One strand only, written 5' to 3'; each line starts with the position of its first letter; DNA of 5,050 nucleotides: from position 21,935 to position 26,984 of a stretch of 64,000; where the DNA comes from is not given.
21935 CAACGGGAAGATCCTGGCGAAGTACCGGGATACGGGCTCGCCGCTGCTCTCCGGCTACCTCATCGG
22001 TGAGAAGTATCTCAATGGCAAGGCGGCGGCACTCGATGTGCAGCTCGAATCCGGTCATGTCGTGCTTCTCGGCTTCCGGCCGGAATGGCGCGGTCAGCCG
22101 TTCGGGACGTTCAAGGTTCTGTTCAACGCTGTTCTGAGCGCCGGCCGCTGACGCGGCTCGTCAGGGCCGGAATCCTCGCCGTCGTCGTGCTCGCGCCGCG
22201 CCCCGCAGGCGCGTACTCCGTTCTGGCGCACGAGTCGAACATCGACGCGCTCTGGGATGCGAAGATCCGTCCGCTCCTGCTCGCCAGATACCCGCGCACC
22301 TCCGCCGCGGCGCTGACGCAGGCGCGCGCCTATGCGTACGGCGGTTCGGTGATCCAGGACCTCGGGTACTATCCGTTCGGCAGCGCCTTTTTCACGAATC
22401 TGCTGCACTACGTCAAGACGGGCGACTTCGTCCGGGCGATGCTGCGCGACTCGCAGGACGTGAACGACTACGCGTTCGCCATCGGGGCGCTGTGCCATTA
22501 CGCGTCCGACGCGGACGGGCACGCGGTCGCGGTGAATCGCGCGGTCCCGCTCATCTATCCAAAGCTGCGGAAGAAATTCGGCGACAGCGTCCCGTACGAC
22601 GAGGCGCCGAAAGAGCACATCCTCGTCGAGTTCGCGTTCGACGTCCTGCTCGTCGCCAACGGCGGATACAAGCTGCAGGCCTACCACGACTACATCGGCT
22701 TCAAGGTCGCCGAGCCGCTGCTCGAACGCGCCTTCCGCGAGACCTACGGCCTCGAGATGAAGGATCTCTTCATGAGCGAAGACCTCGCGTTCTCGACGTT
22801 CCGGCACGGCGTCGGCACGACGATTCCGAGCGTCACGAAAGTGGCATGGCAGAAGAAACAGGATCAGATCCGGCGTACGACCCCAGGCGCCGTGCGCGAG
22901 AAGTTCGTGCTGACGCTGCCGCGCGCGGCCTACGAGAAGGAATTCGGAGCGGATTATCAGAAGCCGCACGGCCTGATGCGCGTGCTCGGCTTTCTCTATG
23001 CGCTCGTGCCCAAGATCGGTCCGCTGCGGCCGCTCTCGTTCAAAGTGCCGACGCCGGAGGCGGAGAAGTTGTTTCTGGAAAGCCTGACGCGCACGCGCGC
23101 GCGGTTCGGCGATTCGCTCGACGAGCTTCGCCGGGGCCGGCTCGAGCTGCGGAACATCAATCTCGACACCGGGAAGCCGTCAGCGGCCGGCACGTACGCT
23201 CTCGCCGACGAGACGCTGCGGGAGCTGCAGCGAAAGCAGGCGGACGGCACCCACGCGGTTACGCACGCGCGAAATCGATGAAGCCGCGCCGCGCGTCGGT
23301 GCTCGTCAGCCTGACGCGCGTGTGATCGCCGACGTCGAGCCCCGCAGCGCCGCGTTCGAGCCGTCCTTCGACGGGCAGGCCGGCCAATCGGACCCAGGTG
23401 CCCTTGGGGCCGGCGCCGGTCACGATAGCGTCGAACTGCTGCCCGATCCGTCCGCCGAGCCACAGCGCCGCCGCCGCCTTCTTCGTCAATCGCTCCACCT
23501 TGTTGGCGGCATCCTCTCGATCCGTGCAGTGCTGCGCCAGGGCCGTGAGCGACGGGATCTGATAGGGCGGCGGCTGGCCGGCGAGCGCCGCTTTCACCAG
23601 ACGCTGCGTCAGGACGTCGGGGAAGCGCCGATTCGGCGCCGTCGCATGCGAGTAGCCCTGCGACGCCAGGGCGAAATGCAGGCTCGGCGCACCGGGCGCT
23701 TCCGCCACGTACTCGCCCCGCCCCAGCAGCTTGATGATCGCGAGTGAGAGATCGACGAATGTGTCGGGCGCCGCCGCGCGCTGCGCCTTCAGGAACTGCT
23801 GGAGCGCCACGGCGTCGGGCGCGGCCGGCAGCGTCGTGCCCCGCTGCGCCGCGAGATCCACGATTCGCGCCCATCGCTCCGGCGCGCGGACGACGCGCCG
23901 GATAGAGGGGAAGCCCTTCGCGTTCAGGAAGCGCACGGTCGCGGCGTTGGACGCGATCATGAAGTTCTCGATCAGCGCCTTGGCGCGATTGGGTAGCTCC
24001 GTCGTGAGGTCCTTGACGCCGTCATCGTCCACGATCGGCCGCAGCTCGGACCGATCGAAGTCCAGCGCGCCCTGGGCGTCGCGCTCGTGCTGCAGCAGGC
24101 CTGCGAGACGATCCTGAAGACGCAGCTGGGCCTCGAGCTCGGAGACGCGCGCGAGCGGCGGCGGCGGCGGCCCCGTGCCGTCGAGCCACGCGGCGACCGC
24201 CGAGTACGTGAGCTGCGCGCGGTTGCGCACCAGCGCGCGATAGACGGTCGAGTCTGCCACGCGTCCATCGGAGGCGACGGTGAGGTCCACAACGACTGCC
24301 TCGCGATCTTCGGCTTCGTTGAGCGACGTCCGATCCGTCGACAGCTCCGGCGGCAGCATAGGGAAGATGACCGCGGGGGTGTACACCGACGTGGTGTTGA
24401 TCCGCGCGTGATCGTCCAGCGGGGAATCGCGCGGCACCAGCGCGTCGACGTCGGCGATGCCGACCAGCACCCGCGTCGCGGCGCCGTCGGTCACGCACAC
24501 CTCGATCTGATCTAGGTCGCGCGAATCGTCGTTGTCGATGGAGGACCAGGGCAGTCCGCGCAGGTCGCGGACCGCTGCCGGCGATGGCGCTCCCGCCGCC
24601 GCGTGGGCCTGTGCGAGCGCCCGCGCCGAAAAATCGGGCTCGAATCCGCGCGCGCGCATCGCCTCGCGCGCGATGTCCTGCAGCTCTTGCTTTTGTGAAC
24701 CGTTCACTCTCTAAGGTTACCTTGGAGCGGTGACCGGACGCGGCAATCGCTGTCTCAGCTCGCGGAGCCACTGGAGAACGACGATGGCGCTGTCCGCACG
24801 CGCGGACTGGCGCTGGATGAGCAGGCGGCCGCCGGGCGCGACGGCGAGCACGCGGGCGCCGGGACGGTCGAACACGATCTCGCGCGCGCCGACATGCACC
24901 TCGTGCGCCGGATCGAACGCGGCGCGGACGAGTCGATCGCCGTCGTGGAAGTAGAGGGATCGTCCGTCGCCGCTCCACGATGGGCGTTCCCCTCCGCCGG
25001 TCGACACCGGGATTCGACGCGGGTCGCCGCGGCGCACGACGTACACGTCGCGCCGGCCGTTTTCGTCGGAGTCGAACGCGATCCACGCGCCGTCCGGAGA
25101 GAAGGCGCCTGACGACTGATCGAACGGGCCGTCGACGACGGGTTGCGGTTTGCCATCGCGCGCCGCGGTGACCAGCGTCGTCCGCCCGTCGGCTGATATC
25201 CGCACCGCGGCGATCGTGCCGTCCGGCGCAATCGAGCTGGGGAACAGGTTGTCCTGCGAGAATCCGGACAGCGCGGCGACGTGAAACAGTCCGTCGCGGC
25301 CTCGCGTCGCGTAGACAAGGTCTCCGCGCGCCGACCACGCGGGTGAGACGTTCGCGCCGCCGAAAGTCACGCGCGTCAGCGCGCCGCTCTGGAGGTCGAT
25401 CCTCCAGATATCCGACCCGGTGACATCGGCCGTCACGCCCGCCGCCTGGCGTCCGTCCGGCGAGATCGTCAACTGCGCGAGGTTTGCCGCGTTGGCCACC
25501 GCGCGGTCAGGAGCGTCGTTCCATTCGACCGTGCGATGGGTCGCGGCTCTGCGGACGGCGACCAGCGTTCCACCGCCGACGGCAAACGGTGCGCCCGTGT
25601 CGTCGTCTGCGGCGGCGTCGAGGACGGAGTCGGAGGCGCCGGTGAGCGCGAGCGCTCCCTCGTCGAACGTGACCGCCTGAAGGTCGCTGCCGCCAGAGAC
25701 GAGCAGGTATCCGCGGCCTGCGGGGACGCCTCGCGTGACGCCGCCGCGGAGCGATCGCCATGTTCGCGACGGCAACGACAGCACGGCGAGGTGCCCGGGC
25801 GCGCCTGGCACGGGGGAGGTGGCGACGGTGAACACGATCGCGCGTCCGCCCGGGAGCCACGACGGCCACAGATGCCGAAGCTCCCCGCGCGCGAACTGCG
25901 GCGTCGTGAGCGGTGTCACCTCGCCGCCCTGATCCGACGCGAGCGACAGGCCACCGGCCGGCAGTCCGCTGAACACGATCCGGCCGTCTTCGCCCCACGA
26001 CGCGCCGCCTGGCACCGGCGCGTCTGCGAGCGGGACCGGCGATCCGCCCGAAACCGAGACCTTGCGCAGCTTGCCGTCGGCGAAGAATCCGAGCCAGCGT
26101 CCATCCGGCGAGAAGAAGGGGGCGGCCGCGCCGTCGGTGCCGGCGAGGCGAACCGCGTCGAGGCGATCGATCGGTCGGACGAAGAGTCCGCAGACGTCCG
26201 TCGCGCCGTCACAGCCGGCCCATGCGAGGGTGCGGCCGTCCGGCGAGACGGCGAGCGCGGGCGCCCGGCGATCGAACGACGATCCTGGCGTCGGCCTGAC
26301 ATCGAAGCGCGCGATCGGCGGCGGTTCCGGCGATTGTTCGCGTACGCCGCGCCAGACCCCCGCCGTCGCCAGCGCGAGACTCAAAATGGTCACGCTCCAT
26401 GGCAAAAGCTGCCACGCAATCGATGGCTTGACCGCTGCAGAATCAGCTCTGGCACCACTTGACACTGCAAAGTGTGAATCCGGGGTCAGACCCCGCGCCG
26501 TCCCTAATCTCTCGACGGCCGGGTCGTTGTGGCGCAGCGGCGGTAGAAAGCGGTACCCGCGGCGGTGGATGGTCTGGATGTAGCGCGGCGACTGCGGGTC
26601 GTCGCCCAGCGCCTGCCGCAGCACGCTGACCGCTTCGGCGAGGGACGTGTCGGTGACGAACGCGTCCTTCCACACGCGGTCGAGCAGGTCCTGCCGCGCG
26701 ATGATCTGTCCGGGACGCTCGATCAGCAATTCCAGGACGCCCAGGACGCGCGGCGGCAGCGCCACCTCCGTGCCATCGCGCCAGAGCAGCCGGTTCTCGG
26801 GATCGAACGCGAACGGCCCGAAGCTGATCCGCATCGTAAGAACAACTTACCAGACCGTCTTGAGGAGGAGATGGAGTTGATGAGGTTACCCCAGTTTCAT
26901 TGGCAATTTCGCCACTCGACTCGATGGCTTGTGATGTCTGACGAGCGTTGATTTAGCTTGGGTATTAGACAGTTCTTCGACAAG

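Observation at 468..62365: Dispersed family of heptanucleotide tandem-repeat hairpin elements at gene boundaries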

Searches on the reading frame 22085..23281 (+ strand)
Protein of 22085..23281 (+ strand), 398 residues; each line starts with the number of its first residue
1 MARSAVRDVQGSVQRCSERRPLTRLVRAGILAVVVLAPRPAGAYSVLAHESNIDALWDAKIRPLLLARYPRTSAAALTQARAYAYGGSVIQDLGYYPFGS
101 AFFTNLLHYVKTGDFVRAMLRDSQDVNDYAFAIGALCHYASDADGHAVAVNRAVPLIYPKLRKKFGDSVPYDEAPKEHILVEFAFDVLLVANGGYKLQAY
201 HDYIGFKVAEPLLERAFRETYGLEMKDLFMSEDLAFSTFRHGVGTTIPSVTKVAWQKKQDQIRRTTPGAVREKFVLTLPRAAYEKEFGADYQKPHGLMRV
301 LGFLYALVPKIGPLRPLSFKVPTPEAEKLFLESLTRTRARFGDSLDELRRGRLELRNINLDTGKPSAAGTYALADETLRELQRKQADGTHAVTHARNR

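Call 59: search_protein_families(library=pfam, proteins=[window:22085-23281:+], max_evalue=0.01)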
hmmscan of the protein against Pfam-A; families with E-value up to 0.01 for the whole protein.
window:22085-23281:+ (398 aa): 1 family
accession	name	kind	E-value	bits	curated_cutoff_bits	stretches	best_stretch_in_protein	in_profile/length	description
PF00882.24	Zn_dep_PLPC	-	9.6e-18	65.1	26.8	1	72-227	19-163/167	Zinc dependent phospholipase C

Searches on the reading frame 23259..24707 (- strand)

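Call 59: search_protein_families(library=pfam, proteins=[window:23259-24707:-], max_evalue=0.01)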
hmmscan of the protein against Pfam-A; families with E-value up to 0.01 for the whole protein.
window:23259-24707:- (482 aa): 2 families
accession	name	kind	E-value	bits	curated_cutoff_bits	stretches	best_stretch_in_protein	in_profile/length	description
PF00773.25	RNB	-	1.8e-72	244.8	29.3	1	47-376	2-325/326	RNB domain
PF18614.7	RNase_II_C_S1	-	1.3e-18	67.1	26.6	1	423-482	1-59/59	RNase II-type exonuclease C-terminal S1 domain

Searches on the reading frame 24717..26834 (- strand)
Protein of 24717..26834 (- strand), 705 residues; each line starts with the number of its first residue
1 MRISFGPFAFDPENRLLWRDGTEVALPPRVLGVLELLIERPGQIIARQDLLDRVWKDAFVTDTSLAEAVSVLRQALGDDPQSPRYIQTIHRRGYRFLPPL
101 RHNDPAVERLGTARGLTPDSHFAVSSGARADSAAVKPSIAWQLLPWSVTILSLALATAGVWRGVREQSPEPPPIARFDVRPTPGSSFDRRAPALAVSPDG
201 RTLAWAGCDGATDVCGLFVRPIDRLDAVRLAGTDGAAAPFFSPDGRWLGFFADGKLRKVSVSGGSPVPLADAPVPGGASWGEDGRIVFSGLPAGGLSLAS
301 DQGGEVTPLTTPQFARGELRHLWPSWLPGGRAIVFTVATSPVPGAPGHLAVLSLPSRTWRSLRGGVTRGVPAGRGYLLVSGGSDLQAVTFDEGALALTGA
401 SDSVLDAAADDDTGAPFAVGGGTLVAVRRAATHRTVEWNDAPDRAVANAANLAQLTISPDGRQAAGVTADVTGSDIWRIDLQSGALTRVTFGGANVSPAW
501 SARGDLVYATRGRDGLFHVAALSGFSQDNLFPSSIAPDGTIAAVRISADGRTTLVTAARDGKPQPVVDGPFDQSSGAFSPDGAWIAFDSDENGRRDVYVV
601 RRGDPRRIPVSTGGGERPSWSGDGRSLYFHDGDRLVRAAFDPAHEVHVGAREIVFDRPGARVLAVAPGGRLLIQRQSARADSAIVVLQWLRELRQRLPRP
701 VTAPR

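Call 5: search_protein_families(library=pfam, proteins=[window:24717-26834:-])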
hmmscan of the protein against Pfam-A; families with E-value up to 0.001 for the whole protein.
window:24717-26834:- (705 aa): 3 families
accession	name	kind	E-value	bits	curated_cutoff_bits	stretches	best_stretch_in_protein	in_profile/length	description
PF00486.34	Trans_reg_C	-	7.2e-19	68.1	26.2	1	21-96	1-77/77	Transcriptional regulatory protein, C terminal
PF07676.18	PD40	-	2e-17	63.1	20.9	1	564-599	2-38/38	WD40-like Beta Propeller Repeat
PF10647.15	Gmad1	-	3e-08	34.3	20.5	0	447-550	20-124/251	Lipoprotein LpqB beta-propeller domain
